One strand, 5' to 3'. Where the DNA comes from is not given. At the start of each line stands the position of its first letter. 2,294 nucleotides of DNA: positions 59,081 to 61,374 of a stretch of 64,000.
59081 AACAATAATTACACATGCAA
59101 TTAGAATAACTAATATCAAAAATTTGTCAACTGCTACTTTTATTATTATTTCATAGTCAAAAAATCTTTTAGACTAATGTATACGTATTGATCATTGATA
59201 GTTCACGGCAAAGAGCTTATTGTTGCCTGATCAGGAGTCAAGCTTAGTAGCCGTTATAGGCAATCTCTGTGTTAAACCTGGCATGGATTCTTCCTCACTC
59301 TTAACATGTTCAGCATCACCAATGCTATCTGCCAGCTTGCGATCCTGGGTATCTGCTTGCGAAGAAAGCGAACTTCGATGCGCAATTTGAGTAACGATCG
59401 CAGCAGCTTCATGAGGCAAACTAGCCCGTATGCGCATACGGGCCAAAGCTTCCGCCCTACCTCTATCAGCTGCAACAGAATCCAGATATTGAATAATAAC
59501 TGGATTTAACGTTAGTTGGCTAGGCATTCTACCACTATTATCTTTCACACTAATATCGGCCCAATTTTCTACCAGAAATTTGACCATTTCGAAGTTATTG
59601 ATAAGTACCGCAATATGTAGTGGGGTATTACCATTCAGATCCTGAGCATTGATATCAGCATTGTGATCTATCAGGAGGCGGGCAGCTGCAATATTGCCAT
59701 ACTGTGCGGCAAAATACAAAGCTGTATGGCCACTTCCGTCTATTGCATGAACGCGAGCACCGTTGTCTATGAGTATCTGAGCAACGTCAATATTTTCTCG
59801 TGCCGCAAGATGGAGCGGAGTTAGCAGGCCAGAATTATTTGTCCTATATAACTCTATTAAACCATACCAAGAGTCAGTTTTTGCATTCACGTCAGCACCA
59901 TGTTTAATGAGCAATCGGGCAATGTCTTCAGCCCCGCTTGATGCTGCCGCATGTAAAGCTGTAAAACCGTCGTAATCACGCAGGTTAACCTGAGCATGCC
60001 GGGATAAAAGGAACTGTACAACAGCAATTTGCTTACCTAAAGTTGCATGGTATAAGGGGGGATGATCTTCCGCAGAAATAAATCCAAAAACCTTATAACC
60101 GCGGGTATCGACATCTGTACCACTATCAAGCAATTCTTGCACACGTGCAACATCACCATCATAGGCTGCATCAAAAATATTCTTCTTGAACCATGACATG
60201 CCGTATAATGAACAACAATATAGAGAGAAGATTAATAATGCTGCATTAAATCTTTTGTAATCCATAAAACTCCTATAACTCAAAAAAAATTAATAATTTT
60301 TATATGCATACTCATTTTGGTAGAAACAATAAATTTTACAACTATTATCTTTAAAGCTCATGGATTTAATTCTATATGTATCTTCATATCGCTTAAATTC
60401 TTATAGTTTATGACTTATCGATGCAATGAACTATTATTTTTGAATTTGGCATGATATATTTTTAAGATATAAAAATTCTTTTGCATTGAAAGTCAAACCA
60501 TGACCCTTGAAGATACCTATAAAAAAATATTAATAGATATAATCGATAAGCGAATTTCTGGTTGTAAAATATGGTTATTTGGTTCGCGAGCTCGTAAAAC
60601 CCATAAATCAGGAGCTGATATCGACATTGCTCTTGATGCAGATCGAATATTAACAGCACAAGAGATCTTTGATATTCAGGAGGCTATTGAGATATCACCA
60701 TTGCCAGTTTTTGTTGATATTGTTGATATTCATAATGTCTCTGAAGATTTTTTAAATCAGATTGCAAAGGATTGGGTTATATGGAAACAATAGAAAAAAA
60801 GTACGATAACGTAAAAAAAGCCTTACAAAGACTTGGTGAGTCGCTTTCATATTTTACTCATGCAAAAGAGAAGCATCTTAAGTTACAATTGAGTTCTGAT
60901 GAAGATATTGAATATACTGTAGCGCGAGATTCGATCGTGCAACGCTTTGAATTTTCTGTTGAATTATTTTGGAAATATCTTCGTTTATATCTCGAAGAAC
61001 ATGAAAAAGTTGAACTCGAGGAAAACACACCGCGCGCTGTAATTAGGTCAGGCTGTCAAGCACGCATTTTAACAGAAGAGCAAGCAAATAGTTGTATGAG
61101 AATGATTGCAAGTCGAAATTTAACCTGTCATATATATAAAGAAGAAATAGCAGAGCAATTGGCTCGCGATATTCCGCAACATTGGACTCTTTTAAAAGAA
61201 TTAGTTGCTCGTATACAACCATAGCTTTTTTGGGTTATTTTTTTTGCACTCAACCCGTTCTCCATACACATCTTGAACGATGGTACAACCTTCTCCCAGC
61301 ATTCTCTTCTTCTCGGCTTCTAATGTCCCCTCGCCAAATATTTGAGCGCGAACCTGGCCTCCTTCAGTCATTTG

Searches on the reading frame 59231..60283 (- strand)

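Call 9: search_protein_families(library=pfam, proteins=[window:59231-60283:-], max_evalue=0.001)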
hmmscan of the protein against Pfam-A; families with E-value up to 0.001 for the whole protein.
window:59231-60283:- (350 aa): 6 families
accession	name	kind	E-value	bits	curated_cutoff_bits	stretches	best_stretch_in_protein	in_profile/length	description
PF00023.36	Ank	-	4.1e-42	140.2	21.1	4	105-136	1-32/33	Ankyrin repeat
PF12796.13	Ank_2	-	4e-39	133.5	27.3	2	157-248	1-90/90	Ankyrin repeats (3 copies)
PF13637.12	Ank_4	-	1e-36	124.6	22.7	4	192-238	4-50/50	Ankyrin repeats (many copies)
PF13606.12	Ank_3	-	1.8e-29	98.5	22.3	3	217-245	1-29/30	Ankyrin repeat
PF13857.12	Ank_5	-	3.6e-28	97.8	27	3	171-225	1-56/56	Ankyrin repeats (many copies)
PF24521.3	Ank_KRIT1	-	1.3e-06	28.7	80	0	105-174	45-107/149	KRIT1 ankyrin-repeats domain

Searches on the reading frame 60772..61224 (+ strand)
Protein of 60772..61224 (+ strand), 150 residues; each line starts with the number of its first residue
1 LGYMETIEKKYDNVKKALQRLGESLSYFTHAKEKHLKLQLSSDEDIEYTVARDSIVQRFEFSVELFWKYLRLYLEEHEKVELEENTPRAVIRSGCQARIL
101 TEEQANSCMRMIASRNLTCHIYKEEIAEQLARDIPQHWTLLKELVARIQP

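Call 52: search_protein_families(library=pfam, proteins=[window:60772-61224:+], max_evalue=0.001)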
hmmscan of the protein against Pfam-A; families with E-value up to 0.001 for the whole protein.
window:60772-61224:+ (150 aa): 1 family
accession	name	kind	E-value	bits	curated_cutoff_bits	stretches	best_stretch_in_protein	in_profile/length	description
PF08780.16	NTase_sub_bind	-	1.1e-23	84.1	31.8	1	10-147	2-123/126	Nucleotidyltransferase substrate binding protein like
